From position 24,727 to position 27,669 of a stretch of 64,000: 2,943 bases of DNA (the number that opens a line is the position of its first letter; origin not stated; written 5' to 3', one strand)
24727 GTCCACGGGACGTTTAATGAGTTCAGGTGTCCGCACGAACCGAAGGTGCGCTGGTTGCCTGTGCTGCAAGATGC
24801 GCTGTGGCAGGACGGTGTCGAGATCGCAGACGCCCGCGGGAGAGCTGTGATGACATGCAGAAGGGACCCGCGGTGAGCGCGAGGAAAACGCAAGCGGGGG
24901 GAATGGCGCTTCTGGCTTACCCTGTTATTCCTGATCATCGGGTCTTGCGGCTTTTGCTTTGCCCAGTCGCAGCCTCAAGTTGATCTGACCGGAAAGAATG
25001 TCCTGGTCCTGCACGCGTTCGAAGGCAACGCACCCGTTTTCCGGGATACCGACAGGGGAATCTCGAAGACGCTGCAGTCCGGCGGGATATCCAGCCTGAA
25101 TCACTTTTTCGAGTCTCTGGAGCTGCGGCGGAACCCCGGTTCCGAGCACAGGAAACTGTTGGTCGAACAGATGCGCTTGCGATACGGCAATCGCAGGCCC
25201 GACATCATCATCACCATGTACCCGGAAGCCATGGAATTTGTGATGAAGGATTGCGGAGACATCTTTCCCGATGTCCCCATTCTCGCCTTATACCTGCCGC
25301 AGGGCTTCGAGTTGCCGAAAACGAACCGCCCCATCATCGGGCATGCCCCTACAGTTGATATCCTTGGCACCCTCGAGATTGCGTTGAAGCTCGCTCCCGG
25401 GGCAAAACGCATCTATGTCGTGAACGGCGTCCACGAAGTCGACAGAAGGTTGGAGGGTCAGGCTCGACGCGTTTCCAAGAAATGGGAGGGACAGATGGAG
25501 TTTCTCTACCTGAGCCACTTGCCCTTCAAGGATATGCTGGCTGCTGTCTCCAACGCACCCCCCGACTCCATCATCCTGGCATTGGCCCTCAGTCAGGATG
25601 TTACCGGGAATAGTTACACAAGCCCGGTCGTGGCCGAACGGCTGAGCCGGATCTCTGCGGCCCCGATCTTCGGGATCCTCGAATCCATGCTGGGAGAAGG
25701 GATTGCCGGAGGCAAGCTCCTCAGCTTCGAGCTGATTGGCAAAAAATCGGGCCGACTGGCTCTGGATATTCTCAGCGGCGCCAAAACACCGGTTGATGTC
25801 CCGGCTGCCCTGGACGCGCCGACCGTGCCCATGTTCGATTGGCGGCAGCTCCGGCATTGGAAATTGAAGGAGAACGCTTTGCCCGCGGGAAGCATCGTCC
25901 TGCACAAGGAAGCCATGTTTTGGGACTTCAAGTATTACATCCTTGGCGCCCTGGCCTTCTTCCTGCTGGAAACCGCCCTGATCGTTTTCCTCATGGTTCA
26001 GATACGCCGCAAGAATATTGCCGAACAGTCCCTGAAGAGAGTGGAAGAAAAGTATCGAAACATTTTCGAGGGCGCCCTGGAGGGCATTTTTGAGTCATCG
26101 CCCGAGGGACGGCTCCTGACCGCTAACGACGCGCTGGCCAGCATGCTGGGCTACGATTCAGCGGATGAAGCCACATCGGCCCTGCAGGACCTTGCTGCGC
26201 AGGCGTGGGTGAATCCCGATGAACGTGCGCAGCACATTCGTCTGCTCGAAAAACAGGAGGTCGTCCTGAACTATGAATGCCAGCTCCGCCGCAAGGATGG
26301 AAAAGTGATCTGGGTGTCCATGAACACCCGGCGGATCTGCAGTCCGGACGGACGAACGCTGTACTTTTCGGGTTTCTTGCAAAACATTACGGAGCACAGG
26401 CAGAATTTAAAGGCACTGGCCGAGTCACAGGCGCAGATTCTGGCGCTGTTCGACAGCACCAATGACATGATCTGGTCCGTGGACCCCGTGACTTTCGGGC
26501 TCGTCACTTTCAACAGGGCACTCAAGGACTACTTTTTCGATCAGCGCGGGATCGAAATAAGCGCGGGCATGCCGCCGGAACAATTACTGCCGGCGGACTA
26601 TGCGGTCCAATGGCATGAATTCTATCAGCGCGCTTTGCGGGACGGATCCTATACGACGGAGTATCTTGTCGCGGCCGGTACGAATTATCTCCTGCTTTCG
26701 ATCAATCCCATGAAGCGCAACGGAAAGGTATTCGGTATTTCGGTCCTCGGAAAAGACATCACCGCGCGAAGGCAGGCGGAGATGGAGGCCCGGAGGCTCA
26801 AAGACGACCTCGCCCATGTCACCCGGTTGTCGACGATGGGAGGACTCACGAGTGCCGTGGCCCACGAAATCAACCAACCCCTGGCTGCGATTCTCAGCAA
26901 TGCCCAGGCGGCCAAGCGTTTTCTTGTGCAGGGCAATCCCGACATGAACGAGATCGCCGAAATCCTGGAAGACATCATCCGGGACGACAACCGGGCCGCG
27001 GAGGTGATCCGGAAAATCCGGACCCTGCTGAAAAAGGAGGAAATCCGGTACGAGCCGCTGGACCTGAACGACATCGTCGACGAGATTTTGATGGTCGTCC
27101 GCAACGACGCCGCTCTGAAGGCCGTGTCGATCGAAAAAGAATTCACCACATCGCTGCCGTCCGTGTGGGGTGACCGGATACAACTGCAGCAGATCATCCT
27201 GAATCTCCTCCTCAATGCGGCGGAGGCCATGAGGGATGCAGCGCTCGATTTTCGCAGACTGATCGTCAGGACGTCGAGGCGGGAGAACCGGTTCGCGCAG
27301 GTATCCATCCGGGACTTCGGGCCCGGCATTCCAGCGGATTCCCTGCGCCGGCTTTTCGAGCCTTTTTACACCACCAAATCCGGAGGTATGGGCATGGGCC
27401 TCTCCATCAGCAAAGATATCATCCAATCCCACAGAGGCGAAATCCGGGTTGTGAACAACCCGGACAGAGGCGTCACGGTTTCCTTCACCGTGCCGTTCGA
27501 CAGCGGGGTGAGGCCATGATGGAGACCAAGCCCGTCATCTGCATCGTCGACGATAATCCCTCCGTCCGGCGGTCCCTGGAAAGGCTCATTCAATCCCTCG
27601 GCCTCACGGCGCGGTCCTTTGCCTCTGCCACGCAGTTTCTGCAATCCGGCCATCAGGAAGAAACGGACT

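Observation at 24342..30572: Three copies of a ~100-bp tandem-palindrome operator fused to a promoter, bracketing a sensor kinase/FixJ-type regulator pair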

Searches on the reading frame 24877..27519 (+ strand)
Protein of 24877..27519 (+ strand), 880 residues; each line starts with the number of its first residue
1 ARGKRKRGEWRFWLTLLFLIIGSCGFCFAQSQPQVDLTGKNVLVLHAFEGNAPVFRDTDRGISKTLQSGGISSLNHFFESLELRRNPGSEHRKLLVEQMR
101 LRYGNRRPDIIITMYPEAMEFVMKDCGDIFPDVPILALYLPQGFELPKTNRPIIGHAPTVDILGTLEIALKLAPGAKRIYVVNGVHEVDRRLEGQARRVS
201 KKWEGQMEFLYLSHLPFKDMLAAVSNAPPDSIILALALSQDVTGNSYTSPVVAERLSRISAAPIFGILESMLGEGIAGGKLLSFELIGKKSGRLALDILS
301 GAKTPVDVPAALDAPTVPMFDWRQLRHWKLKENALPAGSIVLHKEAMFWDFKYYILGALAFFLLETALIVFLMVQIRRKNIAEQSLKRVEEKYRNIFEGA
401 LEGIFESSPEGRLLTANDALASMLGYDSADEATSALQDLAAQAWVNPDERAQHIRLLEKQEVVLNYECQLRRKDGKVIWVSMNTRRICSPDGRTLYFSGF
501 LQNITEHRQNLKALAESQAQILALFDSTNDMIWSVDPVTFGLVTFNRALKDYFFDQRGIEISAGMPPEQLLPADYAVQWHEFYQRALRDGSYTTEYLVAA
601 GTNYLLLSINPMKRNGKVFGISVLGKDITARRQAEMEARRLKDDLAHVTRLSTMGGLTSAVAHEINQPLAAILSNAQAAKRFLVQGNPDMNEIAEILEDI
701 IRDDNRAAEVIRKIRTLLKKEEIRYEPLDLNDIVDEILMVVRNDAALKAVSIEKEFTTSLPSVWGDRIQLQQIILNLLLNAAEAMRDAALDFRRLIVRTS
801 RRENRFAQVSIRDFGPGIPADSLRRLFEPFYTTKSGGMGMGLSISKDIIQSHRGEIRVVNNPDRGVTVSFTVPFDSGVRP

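Call 17: search_protein_families(library=pfam, proteins=[window:24877-27519:+], max_evalue=0.01)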
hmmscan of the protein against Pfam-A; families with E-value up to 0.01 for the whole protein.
window:24877-27519:+ (880 aa): 7 families
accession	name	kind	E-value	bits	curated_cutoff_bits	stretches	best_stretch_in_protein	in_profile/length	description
PF02518.31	HATPase_c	-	2.5e-23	83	26.4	1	765-875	1-110/111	Histidine kinase-, DNA gyrase B-, and HSP90-like ATPase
PF13426.13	PAS_9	-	7.8e-14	52.3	27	1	402-506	2-103/103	PAS domain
PF08448.16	PAS_4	-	4.2e-12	46.7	23.1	2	403-508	7-109/110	PAS fold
PF00989.32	PAS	-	2.2e-09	37.8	22.6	1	391-504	1-113/113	PAS fold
PF13188.13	PAS_8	-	2.5e-09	37.2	21.8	1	391-442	1-53/65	PAS domain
PF00512.31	HisKA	-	1.8e-08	34.7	26.9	1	655-722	3-65/66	His Kinase A (phospho-acceptor) domain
PF08447.18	PAS_3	-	1.1e-06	29.3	25.6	1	414-500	2-88/89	PAS fold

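Call 63: search_solved_structures(query=window:24877-27519:+, max_evalue=0.01)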
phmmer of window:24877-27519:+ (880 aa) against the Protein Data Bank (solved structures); distinct sequences matched with E-value up to 0.01: 66 (the best 60 are shown).
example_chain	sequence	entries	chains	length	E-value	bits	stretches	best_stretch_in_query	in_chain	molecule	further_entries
4gcz_A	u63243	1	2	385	3.9e-42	147.4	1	606-874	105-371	Blue-light photoreceptor, Sensor protein fixL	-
8a7f_A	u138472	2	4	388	8.2e-42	146.3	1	607-874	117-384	Putative Sensory box protein,Sensor protein FixL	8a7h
8a3u_A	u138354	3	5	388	9.1e-42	146.1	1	607-874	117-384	Putative Sensory box protein,Sensor protein FixL | Putative Sensory box protein,Putative Sensory box protein,Sensor protein FixL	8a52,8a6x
9jfj_A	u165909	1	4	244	7.7e-30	106.7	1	639-874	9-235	Sensor histidine kinase ZraS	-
8vc9_A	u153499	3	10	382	3.1e-23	84.9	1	627-875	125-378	Leptospira virulence regulator B (LvrB) | histidine kinase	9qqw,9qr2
5idj_A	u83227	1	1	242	2.5e-22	81.8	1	647-873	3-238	Histidine kinase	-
3a0r_A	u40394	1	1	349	3.1e-21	78.2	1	627-873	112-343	Sensor protein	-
9qq6_A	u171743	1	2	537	1.4e-19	72.7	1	627-876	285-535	histidine kinase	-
2c2a_A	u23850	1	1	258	8.2e-17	63.6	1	646-875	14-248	SENSOR HISTIDINE KINASE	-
5uht_A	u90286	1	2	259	8.4e-17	63.6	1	646-875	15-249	Sensor histidine kinase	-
6azr_A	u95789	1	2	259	8.4e-17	63.6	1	646-875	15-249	Sensor histidine kinase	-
3dge_A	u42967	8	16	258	8.4e-17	63.6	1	646-875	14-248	Sensor protein | Histidine kinase | Sensor histidine kinase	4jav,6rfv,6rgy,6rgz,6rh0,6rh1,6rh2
4jas_A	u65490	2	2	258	1.6e-16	62.6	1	646-875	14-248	Histidine kinase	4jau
3d36_A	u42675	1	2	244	2.4e-16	62.1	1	650-876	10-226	Sporulation kinase B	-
9p6i_A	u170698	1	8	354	1.1e-15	59.8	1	636-875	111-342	histidine kinase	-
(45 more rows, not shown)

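Call 64: search_protein_families(library=ncbifam, proteins=[window:24877-27519:+], max_evalue=0.01)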
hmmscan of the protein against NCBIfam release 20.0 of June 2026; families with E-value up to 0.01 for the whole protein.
window:24877-27519:+ (880 aa): 81 families (the best 25 are shown)
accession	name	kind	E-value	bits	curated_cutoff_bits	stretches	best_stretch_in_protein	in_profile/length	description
NF008468.0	PRK11360.1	equivalog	2.8e-57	194.4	646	1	515-876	264-610/616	two-component system sensor histidine kinase AtoS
NF041777.1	sens_FixL_Rhizob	equivalog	2.1e-55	188.3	850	1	447-874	48-481/485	sensor protein FixL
NF010411.0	PRK13837.1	equivalog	7.3e-49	166.5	647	1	628-877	424-678/828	two-component system VirA-like sensor kinase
NF052574.1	HisKinEspCMyxo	equivalog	1.6e-48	165.5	1200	2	638-873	401-636/785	serine histidine kinase EspC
NF007688.0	PRK10364.1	equivalog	6.1e-40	137.3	479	1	632-874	218-451/460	two-component system sensor histidine kinase ZraS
NF040750.1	tetrathio_HK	equivalog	4.6e-33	114.5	750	1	633-863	317-543/555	tetrathionate respiration histidine kinase TtrS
NF052573.1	HisKinEspAMyxo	equivalog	1.5e-32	112.6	1400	1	384-870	123-607/755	serine histidine kinase EspA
TIGR02938.1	nifL_nitrog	equivalog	1.1e-30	106.7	242.45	1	623-870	243-490/494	nitrogen fixation negative regulator NifL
NF046020.1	HisKinCckABruc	equivalog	1.2e-30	106.1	1000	1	637-871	463-704/868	cell cycle histidine kinase CckA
NF047794.1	HisKinPtgB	equivalog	2.5e-30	105.3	1000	1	624-862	412-643/656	two-component system sensor histidine kinase PgtB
NF047466.1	hybrid_RR_LvrB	exception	1.3e-29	103.5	500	1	627-868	125-370/377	hybrid histidine kinase/response regulator LvrB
NF046044.1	PnpS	equivalog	3.4e-29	102.1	400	1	600-873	132-390/390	two-component system histidine kinase PnpS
NF038348.1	T2SS_HK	subfamily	4.3e-29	101.4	450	1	691-873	395-572/574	histidine kinase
NF046026.1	HisKinCckACaul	equivalog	2.6e-28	98.6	1000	1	639-873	287-531/678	cell cycle histidine kinase CckA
NF006800.0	PRK09303.1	equivalog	9.2e-28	97.3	342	1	649-874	146-377/383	histidine kinase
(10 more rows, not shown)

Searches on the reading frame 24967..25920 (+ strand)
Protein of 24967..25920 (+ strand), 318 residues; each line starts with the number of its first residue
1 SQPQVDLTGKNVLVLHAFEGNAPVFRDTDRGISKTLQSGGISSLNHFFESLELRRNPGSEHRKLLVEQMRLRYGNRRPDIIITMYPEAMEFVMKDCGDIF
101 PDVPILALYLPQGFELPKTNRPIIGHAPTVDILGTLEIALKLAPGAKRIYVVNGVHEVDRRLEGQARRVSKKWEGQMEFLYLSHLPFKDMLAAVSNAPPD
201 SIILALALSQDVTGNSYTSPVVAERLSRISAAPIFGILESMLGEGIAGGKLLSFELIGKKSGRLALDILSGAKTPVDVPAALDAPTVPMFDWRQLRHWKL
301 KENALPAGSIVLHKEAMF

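Call 50: search_protein_families(library=pfam, proteins=[window:24967-25920:+], max_evalue=0.1)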
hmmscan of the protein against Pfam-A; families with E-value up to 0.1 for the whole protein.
window:24967-25920:+ (318 aa): 0 families
